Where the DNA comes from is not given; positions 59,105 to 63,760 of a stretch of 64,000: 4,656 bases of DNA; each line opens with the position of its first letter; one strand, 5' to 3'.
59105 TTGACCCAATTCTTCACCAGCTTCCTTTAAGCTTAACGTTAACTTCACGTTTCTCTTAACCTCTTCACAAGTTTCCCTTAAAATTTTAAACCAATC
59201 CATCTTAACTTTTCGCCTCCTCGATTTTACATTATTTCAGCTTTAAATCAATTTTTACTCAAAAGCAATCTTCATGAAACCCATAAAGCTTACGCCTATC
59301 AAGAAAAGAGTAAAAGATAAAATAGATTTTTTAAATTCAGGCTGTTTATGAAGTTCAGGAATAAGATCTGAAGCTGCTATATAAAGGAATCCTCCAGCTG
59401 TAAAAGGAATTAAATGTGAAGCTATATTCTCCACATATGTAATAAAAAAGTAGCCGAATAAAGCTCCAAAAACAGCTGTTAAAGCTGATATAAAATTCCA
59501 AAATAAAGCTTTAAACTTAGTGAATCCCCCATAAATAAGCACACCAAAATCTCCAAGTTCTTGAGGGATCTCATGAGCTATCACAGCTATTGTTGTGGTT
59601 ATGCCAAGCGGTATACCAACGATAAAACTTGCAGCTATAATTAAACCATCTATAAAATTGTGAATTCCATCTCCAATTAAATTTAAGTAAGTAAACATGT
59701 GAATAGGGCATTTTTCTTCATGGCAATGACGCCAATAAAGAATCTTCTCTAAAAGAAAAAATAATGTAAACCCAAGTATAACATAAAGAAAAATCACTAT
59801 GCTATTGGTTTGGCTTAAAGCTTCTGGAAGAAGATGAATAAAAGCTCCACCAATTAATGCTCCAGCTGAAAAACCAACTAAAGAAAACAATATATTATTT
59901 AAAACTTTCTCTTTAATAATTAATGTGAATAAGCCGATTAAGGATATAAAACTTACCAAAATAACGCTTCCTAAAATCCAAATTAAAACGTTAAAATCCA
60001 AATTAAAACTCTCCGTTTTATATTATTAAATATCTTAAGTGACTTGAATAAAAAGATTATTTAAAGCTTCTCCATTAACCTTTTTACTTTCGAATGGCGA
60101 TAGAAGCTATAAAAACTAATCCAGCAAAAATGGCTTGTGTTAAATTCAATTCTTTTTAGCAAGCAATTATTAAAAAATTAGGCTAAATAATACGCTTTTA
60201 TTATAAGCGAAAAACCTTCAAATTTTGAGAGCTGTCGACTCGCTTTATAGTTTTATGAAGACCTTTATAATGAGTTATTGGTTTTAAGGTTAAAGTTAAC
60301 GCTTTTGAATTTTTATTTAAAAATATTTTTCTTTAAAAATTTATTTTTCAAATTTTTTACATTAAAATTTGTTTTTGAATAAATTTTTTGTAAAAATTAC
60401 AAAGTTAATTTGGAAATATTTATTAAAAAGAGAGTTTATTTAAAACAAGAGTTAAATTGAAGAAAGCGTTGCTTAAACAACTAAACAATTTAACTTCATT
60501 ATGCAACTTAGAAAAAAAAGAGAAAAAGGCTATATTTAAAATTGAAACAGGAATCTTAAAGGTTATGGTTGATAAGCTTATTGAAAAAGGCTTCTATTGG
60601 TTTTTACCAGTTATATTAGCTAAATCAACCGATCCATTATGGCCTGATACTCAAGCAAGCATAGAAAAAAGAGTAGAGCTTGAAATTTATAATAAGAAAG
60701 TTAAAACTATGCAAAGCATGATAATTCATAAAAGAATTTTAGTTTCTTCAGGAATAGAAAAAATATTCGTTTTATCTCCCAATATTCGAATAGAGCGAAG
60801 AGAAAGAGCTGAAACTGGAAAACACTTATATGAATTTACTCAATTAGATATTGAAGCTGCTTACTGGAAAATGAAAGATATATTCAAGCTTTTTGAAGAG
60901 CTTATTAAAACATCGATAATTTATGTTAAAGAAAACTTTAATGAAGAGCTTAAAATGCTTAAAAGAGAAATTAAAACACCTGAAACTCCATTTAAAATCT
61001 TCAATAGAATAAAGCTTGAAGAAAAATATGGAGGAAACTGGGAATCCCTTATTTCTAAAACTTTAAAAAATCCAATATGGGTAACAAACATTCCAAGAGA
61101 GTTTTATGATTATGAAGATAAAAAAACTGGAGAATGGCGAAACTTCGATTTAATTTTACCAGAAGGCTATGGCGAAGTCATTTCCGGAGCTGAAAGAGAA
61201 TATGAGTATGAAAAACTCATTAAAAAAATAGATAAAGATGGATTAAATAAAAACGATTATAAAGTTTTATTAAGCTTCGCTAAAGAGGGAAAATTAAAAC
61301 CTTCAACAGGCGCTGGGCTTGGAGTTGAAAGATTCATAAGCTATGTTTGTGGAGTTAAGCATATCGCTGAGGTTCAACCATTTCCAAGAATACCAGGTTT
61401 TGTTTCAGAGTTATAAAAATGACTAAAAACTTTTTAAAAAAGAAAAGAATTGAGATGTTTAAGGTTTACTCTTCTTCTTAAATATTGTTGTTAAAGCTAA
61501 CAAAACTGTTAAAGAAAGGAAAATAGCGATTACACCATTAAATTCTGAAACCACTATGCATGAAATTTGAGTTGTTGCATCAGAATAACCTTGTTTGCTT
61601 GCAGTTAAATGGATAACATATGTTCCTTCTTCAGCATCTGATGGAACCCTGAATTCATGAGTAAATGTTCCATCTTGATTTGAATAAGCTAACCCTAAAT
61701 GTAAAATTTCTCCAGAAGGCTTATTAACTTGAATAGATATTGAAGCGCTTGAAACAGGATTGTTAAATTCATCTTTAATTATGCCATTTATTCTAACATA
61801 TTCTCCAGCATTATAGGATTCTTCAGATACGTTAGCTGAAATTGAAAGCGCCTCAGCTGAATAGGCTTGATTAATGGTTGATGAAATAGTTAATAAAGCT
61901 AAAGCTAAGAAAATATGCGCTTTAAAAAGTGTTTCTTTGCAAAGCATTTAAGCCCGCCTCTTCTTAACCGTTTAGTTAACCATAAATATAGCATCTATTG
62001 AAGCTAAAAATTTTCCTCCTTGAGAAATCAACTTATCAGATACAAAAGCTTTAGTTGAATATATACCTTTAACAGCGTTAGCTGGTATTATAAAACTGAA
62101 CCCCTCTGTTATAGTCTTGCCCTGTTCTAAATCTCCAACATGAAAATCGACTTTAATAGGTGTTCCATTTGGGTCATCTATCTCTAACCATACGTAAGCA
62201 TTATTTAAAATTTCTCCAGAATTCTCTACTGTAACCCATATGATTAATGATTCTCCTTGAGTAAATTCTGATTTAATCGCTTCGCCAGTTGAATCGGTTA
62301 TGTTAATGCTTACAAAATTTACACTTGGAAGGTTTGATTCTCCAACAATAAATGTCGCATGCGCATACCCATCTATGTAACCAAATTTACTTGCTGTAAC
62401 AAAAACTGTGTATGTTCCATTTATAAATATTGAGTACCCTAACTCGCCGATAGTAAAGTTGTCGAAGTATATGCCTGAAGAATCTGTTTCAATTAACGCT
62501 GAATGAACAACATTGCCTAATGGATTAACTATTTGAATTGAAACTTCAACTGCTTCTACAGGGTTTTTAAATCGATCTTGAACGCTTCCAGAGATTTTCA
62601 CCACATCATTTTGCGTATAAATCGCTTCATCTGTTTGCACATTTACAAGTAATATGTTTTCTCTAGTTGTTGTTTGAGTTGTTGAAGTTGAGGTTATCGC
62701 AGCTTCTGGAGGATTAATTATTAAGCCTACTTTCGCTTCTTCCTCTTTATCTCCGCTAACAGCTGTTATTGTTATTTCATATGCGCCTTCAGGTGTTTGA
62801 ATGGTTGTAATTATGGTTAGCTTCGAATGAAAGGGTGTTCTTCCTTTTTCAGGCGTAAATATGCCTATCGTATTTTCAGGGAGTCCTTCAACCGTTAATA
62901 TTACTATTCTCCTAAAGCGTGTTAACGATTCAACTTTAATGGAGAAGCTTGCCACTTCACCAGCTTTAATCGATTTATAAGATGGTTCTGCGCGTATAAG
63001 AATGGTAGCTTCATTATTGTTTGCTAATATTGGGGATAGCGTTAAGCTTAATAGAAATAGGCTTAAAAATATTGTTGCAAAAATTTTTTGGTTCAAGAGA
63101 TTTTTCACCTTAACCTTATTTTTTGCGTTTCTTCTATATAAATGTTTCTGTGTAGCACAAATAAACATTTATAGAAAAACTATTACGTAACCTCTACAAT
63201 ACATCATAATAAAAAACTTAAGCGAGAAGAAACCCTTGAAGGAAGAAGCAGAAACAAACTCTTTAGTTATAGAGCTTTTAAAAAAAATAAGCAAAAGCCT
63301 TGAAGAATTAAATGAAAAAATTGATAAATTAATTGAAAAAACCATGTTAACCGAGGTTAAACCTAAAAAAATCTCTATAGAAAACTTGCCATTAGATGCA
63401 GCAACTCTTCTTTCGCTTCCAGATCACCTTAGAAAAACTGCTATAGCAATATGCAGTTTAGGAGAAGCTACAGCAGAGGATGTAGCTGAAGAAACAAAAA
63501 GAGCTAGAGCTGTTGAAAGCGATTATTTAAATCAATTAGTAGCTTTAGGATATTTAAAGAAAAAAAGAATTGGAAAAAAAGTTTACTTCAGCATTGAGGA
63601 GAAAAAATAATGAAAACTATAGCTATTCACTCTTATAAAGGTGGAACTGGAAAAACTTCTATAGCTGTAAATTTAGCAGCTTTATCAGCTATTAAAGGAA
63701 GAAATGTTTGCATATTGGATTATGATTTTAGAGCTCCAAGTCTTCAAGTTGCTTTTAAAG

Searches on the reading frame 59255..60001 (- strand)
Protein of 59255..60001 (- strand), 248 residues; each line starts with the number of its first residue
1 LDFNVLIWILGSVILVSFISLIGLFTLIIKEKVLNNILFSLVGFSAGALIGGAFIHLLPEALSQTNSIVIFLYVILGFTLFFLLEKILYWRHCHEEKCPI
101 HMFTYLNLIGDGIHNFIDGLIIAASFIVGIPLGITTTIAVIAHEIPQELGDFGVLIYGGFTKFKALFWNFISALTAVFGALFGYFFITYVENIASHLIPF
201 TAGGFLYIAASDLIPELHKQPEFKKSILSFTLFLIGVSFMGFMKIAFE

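Call 46: search_protein_families(library=pfam, proteins=[window:59255-60001:-], max_evalue=0.001)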
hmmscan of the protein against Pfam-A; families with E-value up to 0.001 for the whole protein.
window:59255-60001:- (248 aa): 1 family
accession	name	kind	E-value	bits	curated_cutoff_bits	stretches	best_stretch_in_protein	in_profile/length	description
PF02535.28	Zip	-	2.4e-45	155.6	35.1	2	95-243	169-322/323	ZIP Zinc transporter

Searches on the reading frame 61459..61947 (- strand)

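Call 46: search_protein_families(library=pfam, proteins=[window:61459-61947:-], max_evalue=0.001)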
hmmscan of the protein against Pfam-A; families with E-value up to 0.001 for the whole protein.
window:61459-61947:- (162 aa): 4 families
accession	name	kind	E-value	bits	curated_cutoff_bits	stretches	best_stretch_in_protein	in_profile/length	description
PF01835.25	MG2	-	4.9e-11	43.3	32.8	1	45-127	11-93/96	MG2 domain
PF09134.16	Invasin_D3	-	0.00016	22.6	33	0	53-115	24-83/98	Invasin, domain 3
PF13620.12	CarboxypepD_reg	-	0.00056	20.6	32.3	0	53-127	2-66/82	Carboxypeptidase regulatory-like domain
PF19858.4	OxRdtase_C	-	0.00075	19.4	26.3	1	67-138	58-124/163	Bacterial oxidoreductases, C-terminal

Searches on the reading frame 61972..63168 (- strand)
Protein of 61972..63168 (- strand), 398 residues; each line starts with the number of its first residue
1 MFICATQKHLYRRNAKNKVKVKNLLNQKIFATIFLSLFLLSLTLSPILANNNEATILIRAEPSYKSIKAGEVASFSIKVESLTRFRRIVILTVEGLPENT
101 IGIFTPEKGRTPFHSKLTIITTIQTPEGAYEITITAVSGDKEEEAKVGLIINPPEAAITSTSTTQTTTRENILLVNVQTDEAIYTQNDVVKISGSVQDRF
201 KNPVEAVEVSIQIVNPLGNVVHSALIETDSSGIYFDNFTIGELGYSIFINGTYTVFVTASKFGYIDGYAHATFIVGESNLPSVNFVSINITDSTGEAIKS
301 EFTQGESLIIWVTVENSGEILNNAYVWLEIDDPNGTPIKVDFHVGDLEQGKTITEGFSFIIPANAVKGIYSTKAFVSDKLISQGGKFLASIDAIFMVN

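Call 46: search_protein_families(library=pfam, proteins=[window:61972-63168:-], max_evalue=0.001)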
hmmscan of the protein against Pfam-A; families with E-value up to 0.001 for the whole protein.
window:61972-63168:- (398 aa): 1 family
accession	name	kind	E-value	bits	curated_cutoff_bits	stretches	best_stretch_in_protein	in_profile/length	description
PF01835.25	MG2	-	5e-10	40.1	32.8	1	177-242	4-69/96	MG2 domain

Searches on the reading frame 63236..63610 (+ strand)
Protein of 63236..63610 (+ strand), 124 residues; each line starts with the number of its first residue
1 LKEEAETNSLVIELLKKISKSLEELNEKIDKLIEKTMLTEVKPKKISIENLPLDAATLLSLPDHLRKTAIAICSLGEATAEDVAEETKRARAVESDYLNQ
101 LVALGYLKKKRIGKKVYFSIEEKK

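Call 46: search_protein_families(library=pfam, proteins=[window:63236-63610:+], max_evalue=0.001)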
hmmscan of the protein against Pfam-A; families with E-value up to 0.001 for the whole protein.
window:63236-63610:+ (124 aa): 2 families
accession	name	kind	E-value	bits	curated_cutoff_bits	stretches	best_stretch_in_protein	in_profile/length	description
PF01978.25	TrmB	-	6e-05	23.3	25.6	1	71-119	16-64/68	Sugar-specific transcriptional regulator TrmB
PF21248.3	SoFic-like_C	-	0.00029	21.4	27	1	82-118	35-71/76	Protein adenylyltransferase SoFic-like, C-terminal domain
